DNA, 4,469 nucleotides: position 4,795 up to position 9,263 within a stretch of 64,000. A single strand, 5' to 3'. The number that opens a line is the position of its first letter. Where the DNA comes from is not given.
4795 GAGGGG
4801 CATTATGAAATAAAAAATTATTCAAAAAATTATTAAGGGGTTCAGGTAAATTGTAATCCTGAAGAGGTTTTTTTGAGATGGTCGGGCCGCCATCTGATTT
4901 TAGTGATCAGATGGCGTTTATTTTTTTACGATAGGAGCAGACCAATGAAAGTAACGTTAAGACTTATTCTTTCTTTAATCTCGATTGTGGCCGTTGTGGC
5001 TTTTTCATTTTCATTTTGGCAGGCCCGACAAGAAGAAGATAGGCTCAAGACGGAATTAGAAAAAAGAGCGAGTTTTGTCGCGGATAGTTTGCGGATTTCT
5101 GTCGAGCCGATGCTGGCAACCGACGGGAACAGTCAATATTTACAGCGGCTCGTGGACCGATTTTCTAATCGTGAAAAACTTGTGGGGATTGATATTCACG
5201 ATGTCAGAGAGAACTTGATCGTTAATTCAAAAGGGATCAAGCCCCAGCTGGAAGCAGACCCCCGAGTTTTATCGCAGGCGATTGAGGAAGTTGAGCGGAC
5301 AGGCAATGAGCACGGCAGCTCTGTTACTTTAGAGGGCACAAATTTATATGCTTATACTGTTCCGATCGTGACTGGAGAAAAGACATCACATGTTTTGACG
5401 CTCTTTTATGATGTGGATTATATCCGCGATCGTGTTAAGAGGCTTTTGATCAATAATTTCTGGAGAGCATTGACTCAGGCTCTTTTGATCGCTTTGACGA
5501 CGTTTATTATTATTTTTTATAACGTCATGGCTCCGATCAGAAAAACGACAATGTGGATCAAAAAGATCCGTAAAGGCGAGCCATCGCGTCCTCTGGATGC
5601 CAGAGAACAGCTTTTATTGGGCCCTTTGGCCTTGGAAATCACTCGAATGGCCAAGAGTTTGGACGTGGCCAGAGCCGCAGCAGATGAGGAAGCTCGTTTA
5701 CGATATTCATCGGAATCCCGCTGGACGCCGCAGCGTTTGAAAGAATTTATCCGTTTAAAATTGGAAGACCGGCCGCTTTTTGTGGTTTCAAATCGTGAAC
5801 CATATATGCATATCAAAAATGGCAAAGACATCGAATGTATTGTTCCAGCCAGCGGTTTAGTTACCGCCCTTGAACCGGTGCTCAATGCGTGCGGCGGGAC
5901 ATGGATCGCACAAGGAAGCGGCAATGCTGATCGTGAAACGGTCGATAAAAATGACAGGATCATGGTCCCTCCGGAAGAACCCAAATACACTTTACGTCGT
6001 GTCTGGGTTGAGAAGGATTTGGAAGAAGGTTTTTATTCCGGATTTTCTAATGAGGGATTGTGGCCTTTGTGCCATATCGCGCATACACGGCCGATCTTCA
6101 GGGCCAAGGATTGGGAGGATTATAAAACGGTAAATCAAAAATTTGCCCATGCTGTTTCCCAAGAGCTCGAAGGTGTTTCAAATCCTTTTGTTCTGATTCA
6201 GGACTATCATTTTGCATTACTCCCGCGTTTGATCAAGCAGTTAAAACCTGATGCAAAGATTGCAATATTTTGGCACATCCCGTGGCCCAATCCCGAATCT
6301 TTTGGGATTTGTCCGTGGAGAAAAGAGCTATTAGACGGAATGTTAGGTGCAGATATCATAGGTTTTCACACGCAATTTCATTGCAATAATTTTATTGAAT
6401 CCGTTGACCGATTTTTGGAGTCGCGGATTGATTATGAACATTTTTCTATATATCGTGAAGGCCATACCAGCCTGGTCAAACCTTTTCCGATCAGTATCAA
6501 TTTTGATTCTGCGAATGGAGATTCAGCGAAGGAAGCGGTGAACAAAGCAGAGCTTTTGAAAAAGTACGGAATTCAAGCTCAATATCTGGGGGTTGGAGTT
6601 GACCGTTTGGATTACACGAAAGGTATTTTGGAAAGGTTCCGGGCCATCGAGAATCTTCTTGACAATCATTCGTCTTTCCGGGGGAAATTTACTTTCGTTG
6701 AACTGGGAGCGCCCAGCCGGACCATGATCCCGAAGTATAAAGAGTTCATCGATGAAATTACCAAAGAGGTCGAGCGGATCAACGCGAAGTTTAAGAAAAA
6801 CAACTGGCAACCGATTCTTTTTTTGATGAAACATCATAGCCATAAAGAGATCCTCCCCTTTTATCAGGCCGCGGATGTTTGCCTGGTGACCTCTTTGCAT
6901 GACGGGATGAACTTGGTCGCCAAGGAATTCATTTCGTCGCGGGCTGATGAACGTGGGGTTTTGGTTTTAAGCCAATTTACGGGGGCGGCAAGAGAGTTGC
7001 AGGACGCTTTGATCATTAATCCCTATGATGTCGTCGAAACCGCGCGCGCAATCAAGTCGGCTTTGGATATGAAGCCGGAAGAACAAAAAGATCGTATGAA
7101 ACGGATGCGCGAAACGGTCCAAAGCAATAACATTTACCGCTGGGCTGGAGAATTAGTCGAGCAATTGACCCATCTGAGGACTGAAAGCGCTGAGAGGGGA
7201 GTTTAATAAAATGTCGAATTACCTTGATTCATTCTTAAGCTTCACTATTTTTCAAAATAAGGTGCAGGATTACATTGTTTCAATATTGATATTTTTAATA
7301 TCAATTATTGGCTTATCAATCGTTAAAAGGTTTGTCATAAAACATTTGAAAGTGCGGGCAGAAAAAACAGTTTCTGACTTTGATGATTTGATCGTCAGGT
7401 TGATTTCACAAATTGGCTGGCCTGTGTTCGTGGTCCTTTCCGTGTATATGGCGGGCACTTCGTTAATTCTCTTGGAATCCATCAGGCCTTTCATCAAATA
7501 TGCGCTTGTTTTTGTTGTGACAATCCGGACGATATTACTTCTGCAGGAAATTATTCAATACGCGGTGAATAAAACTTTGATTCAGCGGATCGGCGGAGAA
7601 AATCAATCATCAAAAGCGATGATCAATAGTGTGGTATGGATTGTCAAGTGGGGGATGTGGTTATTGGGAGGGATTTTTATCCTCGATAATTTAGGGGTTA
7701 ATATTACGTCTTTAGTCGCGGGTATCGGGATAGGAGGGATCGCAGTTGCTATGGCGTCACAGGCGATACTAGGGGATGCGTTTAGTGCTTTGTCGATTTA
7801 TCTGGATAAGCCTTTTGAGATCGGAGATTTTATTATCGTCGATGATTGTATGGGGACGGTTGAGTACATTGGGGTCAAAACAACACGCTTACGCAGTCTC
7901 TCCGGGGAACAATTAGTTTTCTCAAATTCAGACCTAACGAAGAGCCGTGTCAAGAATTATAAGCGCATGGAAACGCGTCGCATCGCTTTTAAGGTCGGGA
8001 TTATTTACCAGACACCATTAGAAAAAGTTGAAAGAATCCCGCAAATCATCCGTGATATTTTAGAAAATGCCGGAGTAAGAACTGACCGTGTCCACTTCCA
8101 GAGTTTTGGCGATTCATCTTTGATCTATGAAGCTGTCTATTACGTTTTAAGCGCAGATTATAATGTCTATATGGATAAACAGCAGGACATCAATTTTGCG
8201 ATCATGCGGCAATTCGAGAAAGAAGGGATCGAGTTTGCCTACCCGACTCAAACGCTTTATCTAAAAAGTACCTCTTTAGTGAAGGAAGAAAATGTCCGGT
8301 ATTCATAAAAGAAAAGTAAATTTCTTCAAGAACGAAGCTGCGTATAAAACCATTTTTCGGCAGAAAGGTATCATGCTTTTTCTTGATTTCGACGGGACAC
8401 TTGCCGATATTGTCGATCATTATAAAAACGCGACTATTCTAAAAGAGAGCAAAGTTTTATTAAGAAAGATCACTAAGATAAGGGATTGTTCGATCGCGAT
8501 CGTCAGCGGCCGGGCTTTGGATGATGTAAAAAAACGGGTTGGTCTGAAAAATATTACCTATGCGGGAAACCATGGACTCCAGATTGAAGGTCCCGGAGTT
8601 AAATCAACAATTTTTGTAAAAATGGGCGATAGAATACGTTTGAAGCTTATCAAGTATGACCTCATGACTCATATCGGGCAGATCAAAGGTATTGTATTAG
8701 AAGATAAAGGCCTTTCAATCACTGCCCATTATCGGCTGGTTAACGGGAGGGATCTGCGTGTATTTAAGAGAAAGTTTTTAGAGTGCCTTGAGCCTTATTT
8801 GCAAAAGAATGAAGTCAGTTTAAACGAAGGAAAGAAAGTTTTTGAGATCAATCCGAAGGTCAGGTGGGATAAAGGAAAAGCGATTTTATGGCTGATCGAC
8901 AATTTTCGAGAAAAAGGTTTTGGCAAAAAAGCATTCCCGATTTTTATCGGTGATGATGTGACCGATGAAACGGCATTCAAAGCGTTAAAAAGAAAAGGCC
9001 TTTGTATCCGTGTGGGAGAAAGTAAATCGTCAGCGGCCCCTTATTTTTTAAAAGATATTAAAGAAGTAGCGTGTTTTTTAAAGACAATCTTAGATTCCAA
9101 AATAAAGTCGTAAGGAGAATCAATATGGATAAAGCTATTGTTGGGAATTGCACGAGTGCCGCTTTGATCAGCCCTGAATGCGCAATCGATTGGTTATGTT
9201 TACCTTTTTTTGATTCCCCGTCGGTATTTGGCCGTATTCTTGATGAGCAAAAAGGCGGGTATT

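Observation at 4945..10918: Osmoadaptation operon with a transmembrane sensor-HAMP-OtsA fusion, MscS, OtsB and a GH15 glycosidase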

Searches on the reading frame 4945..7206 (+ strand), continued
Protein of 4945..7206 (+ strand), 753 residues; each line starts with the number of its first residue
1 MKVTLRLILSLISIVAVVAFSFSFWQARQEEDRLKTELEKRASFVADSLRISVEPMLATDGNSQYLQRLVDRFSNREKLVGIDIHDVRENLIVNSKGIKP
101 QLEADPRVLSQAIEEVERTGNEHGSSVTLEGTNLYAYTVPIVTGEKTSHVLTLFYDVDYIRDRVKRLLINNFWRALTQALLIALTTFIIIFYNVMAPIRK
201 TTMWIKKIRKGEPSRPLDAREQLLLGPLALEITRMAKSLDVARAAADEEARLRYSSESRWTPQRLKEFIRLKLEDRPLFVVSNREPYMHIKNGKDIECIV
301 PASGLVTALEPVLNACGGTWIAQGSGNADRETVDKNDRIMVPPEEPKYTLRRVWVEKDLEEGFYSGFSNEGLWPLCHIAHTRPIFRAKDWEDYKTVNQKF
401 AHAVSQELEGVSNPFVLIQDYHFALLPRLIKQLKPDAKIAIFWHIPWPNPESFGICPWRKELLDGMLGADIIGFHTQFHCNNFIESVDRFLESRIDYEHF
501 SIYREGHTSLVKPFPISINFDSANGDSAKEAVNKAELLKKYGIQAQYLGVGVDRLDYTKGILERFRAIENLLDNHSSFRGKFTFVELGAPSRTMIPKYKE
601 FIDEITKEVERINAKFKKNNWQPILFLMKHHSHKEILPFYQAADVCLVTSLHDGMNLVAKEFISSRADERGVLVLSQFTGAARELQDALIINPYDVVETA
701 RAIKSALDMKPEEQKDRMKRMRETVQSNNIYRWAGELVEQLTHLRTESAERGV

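Call 27: list_cluster_members(proteins=[window:4945-7206:+, P0024, P0140])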
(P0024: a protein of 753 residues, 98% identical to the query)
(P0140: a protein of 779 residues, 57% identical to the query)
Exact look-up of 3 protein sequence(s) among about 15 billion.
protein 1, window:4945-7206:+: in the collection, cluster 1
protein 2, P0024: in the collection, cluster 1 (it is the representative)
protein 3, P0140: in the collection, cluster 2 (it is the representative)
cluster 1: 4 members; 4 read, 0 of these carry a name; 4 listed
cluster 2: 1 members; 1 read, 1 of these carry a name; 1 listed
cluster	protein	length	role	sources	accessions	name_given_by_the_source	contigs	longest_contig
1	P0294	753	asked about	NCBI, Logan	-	-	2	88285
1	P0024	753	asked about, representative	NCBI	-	-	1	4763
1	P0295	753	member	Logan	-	-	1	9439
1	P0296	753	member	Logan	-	-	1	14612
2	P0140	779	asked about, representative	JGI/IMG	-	trehalose-6-phosphate synthase/HAMP domain-containing protein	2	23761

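Call 47: predict_structure(alignment_id=A3)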
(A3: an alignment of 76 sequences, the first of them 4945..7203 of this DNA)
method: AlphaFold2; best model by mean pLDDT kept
length: 753 residues; sequences in the alignment: 76
mean_pLDDT: 84.8   pTM: 0.66
mean pLDDT of the five models: 84.8, 82.5, 81.3, 81.0, 78.5
residues with pLDDT >= 90: 266; 70-90: 426; 50-70: 52; < 50: 9
segments of 3 or more residues with pLDDT < 50: 524-526, 748-753
pLDDT, mean of each block of 10 residues (from residue 1): 73 81 83 84 84 77 79 79 86 84 81 83 84 87 82 87 84 81 80 75 74 70 69 74 74 71 85 88 90 87 75 90 90 93 87 93 90 70 89 97 95 91 95 93 79 90 95 87 92 91 90 85 52 86 94 76 93 95 93 77 90 91 93 90 92 81 91 88 90 92 97 96 90 89 66 41
secondary structure, 60 per line:
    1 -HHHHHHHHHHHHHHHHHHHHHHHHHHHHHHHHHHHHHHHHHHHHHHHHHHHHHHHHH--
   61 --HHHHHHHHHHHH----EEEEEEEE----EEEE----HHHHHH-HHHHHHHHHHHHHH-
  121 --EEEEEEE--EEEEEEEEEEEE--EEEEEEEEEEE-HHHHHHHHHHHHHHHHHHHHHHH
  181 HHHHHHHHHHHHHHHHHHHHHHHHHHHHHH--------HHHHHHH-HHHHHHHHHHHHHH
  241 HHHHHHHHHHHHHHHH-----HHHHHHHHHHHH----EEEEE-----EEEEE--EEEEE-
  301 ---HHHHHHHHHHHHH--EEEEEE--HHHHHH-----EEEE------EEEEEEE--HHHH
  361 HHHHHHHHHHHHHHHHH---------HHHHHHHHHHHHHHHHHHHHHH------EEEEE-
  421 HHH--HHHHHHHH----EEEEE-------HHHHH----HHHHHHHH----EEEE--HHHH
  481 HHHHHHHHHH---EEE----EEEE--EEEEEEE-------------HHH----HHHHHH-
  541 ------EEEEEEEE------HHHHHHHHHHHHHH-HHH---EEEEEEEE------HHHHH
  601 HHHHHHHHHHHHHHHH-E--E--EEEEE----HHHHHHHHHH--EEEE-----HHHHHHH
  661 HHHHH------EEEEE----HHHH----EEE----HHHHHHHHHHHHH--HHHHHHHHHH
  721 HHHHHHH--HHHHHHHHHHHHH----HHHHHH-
elements in order (helices of 4 or more, strands of 3 or more residues): H2-58 H63-74 E79-86 E91-94 H99-104 H106-119 E123-129 E132-143 E146-156 H158-210 H219-225 H227-256 H262-273 E278-282 E288-292 E295-299 H304-316 E319-324 H327-332 E338-341 E348-354 H357-377 H387-408 E415-419 H426-433 E438-442 H450-454 H459-466 E471-474 H477-490 E494-496 E501-504 E507-513 H534-539 E547-554 H561-574 E582-589 H596-616 E624-628 H633-642 E645-648 H654-665 E672-676 H681-684 E689-691 H696-708 H711-727 H730-742 H747-752

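Call 53: fold_search(model_id=the predicted structure, library=pdb)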
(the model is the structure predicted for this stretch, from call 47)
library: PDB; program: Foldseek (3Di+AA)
matches with E <= 10: 1506; with E <= 0.001: 343
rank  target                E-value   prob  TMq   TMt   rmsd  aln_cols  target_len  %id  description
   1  5jio                  2.5e-37  1.00  0.54  0.84   4.1       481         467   35  Structure of Mycobacterium thermoresistibile trehalose-6-phosphate synthase ternary complex with ADP and Glucose-6-phosp (released 2017-05-10)
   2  5k41                  4.9e-37  1.00  0.55  0.87   3.6       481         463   35  Structure of Mycobacterium thermoresistibile trehalose-6-phosphate synthase in a complex with ADP-glucose. (released 2017-06-21)
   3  5jij                  1.2e-36  1.00  0.55  0.88   3.4       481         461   35  Structure of Mycobacterium thermoresistibile trehalose-6-phosphate synthase (APO form). (released 2017-05-10)
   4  5k44_A                1.9e-36  1.00  0.55  0.87   3.8       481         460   35  Structure of Mycobacterium thermoresistibile trehalose-6-phosphate synthase in a complex with Trehalose-6-phosphate. (released 2017-06-21)
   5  5l3k_E                2.0e-36  1.00  0.53  0.84   4.3       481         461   35  Structure of Mycobacterium thermoresistibile trehalose-6-phosphate synthase in a ternary complex with ADP and fructose (released 2017-06-07)
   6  5l3k_B                4.5e-36  1.00  0.53  0.84   4.2       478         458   35  Structure of Mycobacterium thermoresistibile trehalose-6-phosphate synthase in a ternary complex with ADP and fructose (released 2017-06-07)
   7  5l3k_F                1.4e-35  1.00  0.52  0.82   4.5       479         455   34  Structure of Mycobacterium thermoresistibile trehalose-6-phosphate synthase in a ternary complex with ADP and fructose (released 2017-06-07)
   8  5l3k_D                1.8e-35  1.00  0.53  0.83   4.3       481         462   35  Structure of Mycobacterium thermoresistibile trehalose-6-phosphate synthase in a ternary complex with ADP and fructose (released 2017-06-07)
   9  5hut_A                3.6e-35  1.00  0.55  0.87   3.1       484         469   30  Structure of Candida albicans trehalose-6-phosphate synthase in complex with UDP-glucose (released 2017-05-03)
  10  5hvl_A                4.2e-35  1.00  0.57  0.90   3.0       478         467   31  Structure of Candida albicans trehalose-6-phosphate synthase in complex with UDP and validoxylamine A (released 2017-05-03)
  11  5hvl_B                4.4e-35  1.00  0.56  0.89   3.1       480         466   30  Structure of Candida albicans trehalose-6-phosphate synthase in complex with UDP and validoxylamine A (released 2017-05-03)
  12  5huv_A                1.0e-34  1.00  0.56  0.87   3.2       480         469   31  Structure of Candida albicans trehalose-6-phosphate synthase E341R/E346R in complex with UDP-glucose (released 2017-05-03)
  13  5hvm_B                2.3e-34  1.00  0.53  0.86   3.4       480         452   31  Structure of Aspergillus fumigatus trehalose-6-phosphate synthase A in complex with UDP and validoxylamine A (released 2017-05-03)
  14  5hut_B                2.6e-34  1.00  0.54  0.86   3.9       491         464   31  Structure of Candida albicans trehalose-6-phosphate synthase in complex with UDP-glucose (released 2017-05-03)
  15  5l3k_H                4.4e-34  1.00  0.52  0.84   4.0       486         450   34  Structure of Mycobacterium thermoresistibile trehalose-6-phosphate synthase in a ternary complex with ADP and fructose (released 2017-06-07)
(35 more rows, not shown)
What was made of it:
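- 5776..7203 (+): GT20 trehalose-6-phosphate synthase catalytic domain (aa 278-753). Foldseek TM 0.82-0.90 to OtsA/Tps1 structures (call 53).
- Closest known: OtsA / Tps1 trehalose-6-phosphate synthases. Same: The C-terminal 476 aa share the same GT-B fold (TM 0.82-0.90, call 53).
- Fold TM is 0.82-0.90 to solved OtsA/Tps1 structures (call 53).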

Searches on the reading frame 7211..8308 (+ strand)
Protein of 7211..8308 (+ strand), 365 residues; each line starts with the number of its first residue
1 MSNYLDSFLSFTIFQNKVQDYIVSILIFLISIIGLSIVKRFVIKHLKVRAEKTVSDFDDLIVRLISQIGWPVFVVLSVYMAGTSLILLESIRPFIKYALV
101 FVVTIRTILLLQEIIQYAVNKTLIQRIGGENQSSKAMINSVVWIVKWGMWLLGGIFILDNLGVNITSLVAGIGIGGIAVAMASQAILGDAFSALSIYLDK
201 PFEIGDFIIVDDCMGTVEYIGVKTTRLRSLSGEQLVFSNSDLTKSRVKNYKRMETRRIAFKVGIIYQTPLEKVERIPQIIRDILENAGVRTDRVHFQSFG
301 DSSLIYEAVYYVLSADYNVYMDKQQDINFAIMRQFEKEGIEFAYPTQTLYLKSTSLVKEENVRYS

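Call 3: search_protein_families(library=pfam, proteins=[window:7211-8308:+], max_evalue=0.01)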
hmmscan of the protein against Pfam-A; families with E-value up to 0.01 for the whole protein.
window:7211-8308:+ (365 aa): 3 families
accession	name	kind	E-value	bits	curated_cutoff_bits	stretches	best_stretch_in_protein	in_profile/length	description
PF00924.24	MS_channel_2nd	-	2.1e-16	60.2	20.2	1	186-252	2-68/68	Mechanosensitive ion channel, beta-domain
PF21082.3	MS_channel_3rd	-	1.3e-11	45.2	21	1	259-342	2-88/88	Mechanosensitive ion channel MscS, C-terminal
PF21088.3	MS_channel_1st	-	7.3e-08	32.7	23.1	1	143-184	1-42/42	Mechanosensitive ion channel, transmembrane helices 2/3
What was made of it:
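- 7211..8308 (+): MscS-family mechanosensitive channel gene. PF00924, PF21082 and PF21088 above cutoffs (call 3).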

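Call 4: search_protein_families(library=ncbifam, proteins=[window:7211-8308:+], max_evalue=0.01)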
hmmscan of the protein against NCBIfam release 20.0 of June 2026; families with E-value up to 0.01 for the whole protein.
window:7211-8308:+ (365 aa): 6 families
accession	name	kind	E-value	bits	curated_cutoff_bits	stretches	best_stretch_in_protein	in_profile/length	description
NF007662.0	PRK10334.1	subfamily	3.7e-21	75.6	321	1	74-353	6-279/286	small-conductance mechanosensitive channel MscS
NF047602.1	MscsSHelicob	equivalog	3.9e-21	75.7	400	1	100-344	11-251/260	small-conductance mechanosensitive channel MscS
NF047601.1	MscSThanab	equivalog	7.7e-20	71.5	500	1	131-352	58-277/280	small-conductance mechanosensitive channel MscS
NF008438.0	PRK11281.1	equivalog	1.3e-14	52.9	991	1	147-361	884-1098/1113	mechanosensitive channel MscK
NF008542.0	PRK11465.1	equivalog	4.7e-09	35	596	1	156-244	528-616/741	mechanosensitive channel protein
NF008180.0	PRK10929.1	equivalog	1.2e-06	26.6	809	1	140-351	874-1085/1109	miniconductance mechanosensitive channel MscM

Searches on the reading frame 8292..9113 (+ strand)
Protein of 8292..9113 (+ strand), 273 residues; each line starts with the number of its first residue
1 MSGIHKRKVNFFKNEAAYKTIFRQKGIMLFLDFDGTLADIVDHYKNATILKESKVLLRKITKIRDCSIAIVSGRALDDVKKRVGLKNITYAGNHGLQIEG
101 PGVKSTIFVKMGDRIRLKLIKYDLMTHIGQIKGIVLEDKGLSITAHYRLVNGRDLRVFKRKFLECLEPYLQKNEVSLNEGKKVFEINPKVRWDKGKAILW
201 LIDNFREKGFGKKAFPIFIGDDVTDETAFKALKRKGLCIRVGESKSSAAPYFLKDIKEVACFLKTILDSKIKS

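Call 3: search_protein_families(library=pfam, proteins=[window:8292-9113:+], max_evalue=0.01)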
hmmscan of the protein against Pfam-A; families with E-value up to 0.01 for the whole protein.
window:8292-9113:+ (273 aa): 2 families
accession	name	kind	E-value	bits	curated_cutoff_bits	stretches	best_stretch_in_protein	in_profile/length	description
PF02358.22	Trehalose_PPase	-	1.5e-40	139.2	27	1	30-255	1-233/235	Trehalose-phosphatase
PF08282.18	Hydrolase_3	-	0.00054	20.2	20.9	1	29-84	1-50/255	haloacid dehalogenase-like hydrolase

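Call 4: search_protein_families(library=ncbifam, proteins=[window:8292-9113:+], max_evalue=0.01)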
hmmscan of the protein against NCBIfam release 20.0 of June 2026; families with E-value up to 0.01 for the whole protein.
window:8292-9113:+ (273 aa): 7 families
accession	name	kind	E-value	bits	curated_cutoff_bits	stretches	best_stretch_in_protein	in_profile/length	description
TIGR00685.1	T6PP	equivalog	2.2e-46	158.7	68.05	1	28-267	5-249/250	trehalose-phosphatase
NF011071.0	PRK14501.1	equivalog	9.3e-42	143.2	634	1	15-269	482-727/729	bifunctional alpha,alpha-trehalose-phosphate synthase (UDP-forming)/trehalose-phosphatase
NF007560.0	PRK10187.1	equivalog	3.6e-29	101.9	327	1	28-268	16-245/266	trehalose-phosphatase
TIGR01484.1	HAD-SF-IIB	subfamily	2.3e-17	63.8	41.8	1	28-235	1-218/221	HAD-IIB family hydrolase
NF001218.0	PRK00192.1-5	equivalog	0.00026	20.7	362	0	170-231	169-227/275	mannosyl-3-phosphoglycerate phosphatase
TIGR01662.1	HAD-SF-IIIA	subfamily_domain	0.001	19.2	44.6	0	29-76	3-53/141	HAD-IIIA family hydrolase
TIGR00099.1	Cof-subfamily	subfamily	0.0016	18.1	137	1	28-83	1-50/256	Cof-type HAD-IIB family hydrolase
